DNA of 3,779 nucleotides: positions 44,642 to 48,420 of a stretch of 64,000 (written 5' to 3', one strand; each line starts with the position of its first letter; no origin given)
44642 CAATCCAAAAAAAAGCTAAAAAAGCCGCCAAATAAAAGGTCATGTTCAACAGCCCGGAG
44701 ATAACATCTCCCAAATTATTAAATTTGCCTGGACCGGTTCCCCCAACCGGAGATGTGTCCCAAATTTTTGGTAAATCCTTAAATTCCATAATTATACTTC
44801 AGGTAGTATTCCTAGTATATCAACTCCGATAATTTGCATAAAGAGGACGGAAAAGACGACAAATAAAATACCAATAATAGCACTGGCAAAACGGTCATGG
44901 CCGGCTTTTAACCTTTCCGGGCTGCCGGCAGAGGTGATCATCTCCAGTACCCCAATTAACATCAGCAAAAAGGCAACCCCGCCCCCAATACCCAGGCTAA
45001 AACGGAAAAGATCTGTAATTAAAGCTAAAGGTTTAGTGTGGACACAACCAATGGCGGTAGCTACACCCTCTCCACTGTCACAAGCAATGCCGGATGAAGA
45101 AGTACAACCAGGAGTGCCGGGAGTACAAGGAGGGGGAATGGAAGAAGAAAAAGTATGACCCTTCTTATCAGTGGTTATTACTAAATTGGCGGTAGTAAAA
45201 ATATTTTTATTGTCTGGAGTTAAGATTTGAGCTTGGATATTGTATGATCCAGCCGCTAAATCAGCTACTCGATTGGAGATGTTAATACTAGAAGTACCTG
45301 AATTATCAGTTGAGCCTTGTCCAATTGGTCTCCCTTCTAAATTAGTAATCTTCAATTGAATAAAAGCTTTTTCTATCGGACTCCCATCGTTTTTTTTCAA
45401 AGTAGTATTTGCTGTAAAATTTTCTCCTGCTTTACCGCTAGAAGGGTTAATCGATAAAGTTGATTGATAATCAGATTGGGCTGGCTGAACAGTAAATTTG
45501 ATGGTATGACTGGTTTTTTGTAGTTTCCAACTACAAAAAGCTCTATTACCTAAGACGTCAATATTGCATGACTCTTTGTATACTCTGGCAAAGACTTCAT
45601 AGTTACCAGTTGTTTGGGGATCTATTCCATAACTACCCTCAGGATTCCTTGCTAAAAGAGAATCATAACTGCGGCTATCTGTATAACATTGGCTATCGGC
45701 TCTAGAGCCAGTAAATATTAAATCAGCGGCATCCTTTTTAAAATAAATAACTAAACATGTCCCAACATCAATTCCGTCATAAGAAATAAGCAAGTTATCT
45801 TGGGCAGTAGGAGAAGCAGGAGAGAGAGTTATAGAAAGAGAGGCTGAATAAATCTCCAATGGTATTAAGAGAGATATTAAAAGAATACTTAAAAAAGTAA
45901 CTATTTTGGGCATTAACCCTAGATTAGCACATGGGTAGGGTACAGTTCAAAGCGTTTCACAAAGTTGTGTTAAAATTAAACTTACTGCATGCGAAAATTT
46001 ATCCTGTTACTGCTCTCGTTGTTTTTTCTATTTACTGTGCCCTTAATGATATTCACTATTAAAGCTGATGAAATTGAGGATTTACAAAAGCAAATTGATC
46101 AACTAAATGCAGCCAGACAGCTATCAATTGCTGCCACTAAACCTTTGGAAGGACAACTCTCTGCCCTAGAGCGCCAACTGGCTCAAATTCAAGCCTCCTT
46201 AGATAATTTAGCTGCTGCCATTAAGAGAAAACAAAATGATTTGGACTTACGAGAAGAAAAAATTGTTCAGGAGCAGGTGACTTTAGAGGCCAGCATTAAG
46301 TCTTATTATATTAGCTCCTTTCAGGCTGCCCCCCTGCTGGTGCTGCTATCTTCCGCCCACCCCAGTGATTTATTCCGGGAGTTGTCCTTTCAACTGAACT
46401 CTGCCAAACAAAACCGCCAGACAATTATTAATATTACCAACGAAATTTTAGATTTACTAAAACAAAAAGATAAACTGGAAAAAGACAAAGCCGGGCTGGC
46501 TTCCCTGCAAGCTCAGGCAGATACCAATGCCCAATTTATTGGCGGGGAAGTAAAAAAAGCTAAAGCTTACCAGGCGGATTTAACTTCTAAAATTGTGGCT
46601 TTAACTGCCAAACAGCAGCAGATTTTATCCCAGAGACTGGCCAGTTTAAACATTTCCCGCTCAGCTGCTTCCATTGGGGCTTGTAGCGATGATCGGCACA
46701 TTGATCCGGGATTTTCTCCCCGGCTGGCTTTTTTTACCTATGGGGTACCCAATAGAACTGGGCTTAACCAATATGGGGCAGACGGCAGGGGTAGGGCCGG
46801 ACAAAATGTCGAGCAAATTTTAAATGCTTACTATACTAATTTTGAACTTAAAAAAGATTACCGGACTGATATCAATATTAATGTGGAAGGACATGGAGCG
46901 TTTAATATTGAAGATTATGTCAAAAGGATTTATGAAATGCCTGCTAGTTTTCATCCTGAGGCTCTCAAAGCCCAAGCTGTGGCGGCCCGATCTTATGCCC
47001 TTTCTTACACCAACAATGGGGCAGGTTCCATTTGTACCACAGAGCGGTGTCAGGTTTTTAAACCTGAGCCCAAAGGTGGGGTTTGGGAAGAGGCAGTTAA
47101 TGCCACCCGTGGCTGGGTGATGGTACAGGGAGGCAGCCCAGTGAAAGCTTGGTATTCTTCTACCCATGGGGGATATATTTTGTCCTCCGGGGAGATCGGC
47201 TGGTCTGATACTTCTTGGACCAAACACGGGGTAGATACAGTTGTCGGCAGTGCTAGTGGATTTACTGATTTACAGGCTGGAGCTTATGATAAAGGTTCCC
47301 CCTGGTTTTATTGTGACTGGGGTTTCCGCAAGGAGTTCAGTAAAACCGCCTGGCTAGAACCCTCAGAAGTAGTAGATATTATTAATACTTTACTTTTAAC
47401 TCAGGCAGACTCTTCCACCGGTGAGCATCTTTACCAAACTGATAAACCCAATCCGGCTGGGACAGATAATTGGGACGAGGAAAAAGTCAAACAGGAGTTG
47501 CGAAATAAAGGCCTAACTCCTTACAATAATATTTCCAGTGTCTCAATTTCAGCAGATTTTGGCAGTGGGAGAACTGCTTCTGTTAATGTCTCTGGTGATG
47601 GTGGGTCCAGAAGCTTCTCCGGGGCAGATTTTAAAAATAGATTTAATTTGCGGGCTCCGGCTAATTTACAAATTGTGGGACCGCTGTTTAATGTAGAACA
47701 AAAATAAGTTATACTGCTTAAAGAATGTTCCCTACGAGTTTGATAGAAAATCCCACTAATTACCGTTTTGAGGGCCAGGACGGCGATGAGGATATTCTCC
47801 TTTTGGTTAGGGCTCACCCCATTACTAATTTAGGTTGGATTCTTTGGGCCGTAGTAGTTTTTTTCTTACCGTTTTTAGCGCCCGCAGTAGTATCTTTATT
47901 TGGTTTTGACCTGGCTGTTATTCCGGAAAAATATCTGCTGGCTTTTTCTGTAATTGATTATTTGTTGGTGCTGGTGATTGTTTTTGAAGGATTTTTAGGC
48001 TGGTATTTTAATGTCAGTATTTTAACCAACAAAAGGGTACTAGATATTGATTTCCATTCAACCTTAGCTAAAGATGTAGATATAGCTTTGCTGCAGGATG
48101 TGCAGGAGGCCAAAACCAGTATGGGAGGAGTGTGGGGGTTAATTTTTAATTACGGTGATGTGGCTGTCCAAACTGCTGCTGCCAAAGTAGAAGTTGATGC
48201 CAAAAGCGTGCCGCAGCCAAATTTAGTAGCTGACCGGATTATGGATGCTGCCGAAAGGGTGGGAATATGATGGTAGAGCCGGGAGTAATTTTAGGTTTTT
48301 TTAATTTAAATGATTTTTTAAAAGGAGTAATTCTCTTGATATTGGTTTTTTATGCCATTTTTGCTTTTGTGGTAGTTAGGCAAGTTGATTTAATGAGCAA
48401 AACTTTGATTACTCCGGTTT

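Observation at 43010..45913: Five tandem T4SS-pilin-like paralogs plus a large protein carrying the same C-terminal pilin module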

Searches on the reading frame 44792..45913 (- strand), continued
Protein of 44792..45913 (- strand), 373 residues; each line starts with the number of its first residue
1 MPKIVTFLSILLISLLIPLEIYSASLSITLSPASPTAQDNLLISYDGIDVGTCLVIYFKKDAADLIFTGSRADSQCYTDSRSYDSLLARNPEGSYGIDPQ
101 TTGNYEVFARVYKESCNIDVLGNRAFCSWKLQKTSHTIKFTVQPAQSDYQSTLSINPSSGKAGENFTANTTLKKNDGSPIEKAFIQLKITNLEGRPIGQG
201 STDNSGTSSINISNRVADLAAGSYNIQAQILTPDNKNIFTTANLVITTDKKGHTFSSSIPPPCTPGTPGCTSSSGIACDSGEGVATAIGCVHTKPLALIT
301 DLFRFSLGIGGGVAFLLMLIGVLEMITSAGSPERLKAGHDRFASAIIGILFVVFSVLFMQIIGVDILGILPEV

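Call 72: search_protein_representatives(alignment_id=A2)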
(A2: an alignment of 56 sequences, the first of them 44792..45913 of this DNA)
Query: 56 sequences, 365 profile positions. Proteins with E-value up to 0.001 (for the whole library): 12476; up to 1e-10: 6242; up to 1e-30: 2552. The best 150 are listed.
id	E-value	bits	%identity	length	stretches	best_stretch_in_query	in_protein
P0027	1.6e-94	334.5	-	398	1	1-359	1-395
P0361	3.4e-92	326.8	-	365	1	1-363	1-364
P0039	9.9e-87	308.8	-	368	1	1-364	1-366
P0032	9.7e-86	305.6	-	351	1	26-364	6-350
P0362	1.7e-85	304.8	-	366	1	1-363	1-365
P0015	3.7e-85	303.6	-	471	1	1-363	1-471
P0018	7.1e-85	302.7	-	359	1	1-359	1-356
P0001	1.3e-84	301.9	-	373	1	1-360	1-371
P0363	1.5e-84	301.6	-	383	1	1-363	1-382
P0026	2.6e-84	300.8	-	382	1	4-359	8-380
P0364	4.0e-84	300.3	-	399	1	1-363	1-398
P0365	9.3e-84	299.0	-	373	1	1-363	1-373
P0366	1.2e-83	298.7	-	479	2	84-363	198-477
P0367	1.4e-83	298.5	-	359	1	1-363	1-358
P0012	2.1e-83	297.9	-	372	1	1-364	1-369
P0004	5.4e-80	286.7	-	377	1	1-360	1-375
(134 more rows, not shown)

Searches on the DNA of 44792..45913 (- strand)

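Call 83: search_rna_families(sources=[L001, L003, L007, L013, L017, L028, L042], threshold=gathering)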
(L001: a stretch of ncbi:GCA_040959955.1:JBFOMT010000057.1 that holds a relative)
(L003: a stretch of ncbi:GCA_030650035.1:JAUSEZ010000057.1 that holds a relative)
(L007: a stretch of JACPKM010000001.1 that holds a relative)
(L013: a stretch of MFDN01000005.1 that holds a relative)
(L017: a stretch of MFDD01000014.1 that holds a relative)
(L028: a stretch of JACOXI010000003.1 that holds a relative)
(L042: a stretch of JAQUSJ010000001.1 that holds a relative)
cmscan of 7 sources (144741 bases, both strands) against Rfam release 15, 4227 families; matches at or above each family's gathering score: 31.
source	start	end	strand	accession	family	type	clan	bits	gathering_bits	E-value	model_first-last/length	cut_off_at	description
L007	3557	3953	-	RF00023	tmRNA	Gene;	CL00001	124.2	47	9.3e-48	1-374/374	no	transfer-messenger RNA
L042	3126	3547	+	RF00023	tmRNA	Gene;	CL00001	123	47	3.2e-47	1-374/374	no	transfer-messenger RNA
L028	3192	3606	+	RF00023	tmRNA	Gene;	CL00001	117.6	47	5.8e-45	1-374/374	no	transfer-messenger RNA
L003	4308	4716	-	RF00023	tmRNA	Gene;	CL00001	109.5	47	1.6e-41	1-374/374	no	transfer-messenger RNA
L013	1582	2001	-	RF00023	tmRNA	Gene;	CL00001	105.6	47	7.1e-40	1-374/374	no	transfer-messenger RNA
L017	3514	3930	-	RF00023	tmRNA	Gene;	CL00001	97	47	3e-36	1-374/374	no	transfer-messenger RNA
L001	4405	4792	+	RF00023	tmRNA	Gene;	CL00001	96.7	47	3.9e-36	1-374/374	no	transfer-messenger RNA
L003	1925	1997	-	RF00005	tRNA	Gene; tRNA;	CL00001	70.8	29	4.2e-13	1-71/71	no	tRNA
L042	864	937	-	RF00005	tRNA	Gene; tRNA;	CL00001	66.4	29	7e-12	1-71/71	no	tRNA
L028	1430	1502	-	RF00005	tRNA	Gene; tRNA;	CL00001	66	29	9.1e-12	1-71/71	no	tRNA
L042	689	761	-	RF00005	tRNA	Gene; tRNA;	CL00001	60.6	29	2.7e-10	1-71/71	no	tRNA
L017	455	540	-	RF00005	tRNA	Gene; tRNA;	CL00001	59.5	29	5.6e-10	1-71/71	no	tRNA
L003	1533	1618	-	RF00005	tRNA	Gene; tRNA;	CL00001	57.4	29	2e-09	1-71/71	no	tRNA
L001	2260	2331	-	RF00005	tRNA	Gene; tRNA;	CL00001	56.7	29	3.2e-09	1-71/71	no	tRNA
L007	1546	1632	-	RF00005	tRNA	Gene; tRNA;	CL00001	56.2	29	4.3e-09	1-71/71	no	tRNA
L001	2149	2234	-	RF00005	tRNA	Gene; tRNA;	CL00001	55.9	29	5.3e-09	1-71/71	no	tRNA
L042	772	858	-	RF00005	tRNA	Gene; tRNA;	CL00001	55.7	29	5.9e-09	1-71/71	no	tRNA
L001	3384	3470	-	RF00005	tRNA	Gene; tRNA;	CL00001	54.1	29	1.7e-08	1-71/71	no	tRNA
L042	1808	1894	+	RF00005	tRNA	Gene; tRNA;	CL00001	53.7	29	2.2e-08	1-71/71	no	tRNA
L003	2777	2862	+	RF00005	tRNA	Gene; tRNA;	CL00001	53.5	29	2.4e-08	1-71/71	no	tRNA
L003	2867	2953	+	RF00005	tRNA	Gene; tRNA;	CL00001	53.5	29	2.4e-08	1-71/71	no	tRNA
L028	2237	2318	-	RF00005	tRNA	Gene; tRNA;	CL00001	53.5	29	2.4e-08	1-71/71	no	tRNA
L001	2072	2143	-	RF00005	tRNA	Gene; tRNA;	CL00001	53.4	29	2.6e-08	1-71/71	no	tRNA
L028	239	325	-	RF00005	tRNA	Gene; tRNA;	CL00001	53.3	29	2.9e-08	1-71/71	no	tRNA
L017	2723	2809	+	RF00005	tRNA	Gene; tRNA;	CL00001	50.9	29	1.3e-07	1-71/71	no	tRNA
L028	2338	2424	-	RF00005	tRNA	Gene; tRNA;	CL00001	49.9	29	2.5e-07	1-71/71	no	tRNA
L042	1697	1783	+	RF01852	tRNA-Sec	Gene; tRNA;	CL00001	48.7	47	2.2e-06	1-91/91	no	Selenocysteine transfer RNA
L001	3548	3634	-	RF00005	tRNA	Gene; tRNA;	CL00001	47.5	29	1.1e-06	1-71/71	no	tRNA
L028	1339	1425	-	RF00005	tRNA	Gene; tRNA;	CL00001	47.5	29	1.1e-06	1-71/71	no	tRNA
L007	1675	1761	-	RF00005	tRNA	Gene; tRNA;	CL00001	46.5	29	2.1e-06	1-71/71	no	tRNA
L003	20662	20859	-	RF00174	Cobalamin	Cis-reg; riboswitch;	CL00101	43.9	31.5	2.1e-07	1-189/189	no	Cobalamin riboswitch aptamer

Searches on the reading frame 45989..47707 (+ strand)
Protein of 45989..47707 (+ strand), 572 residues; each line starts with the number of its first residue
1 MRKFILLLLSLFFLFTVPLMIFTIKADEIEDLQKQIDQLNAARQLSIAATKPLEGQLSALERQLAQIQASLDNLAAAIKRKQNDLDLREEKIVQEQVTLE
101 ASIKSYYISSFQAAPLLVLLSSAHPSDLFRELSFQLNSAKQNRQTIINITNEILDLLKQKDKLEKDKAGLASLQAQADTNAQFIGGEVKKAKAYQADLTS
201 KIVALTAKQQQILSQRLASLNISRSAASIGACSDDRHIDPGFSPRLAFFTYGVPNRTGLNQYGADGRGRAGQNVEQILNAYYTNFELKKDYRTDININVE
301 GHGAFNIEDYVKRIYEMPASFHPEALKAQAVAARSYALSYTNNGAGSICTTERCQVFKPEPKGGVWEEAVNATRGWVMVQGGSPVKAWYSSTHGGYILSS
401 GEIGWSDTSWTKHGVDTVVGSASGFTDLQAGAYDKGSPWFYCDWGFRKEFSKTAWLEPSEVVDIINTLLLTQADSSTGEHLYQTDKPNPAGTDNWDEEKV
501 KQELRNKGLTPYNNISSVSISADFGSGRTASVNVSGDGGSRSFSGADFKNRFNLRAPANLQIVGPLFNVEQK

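Call 3: search_protein_families(library=pfam, proteins=[window:45989-47707:+], max_evalue=0.1)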
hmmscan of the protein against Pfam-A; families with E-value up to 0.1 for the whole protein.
window:45989-47707:+ (572 aa): 2 families
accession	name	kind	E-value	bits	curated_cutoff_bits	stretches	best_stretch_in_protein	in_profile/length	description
PF08486.15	SpoIID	-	3.1e-17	63.4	23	1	306-378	12-95/97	Stage II sporulation protein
PF23203.1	KIF21A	-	0.031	14.5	28.5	0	135-190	18-73/161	KIF21A-like domain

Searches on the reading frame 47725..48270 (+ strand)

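Call 3: search_protein_families(library=pfam, proteins=[window:47725-48270:+], max_evalue=0.1)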
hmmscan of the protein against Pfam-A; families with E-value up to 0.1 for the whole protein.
window:47725-48270:+ (181 aa): 1 family
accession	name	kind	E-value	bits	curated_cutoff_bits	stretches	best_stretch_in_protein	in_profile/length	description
PF03703.20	bPH_2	-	0.096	13.4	22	0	122-171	28-77/78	Bacterial PH domain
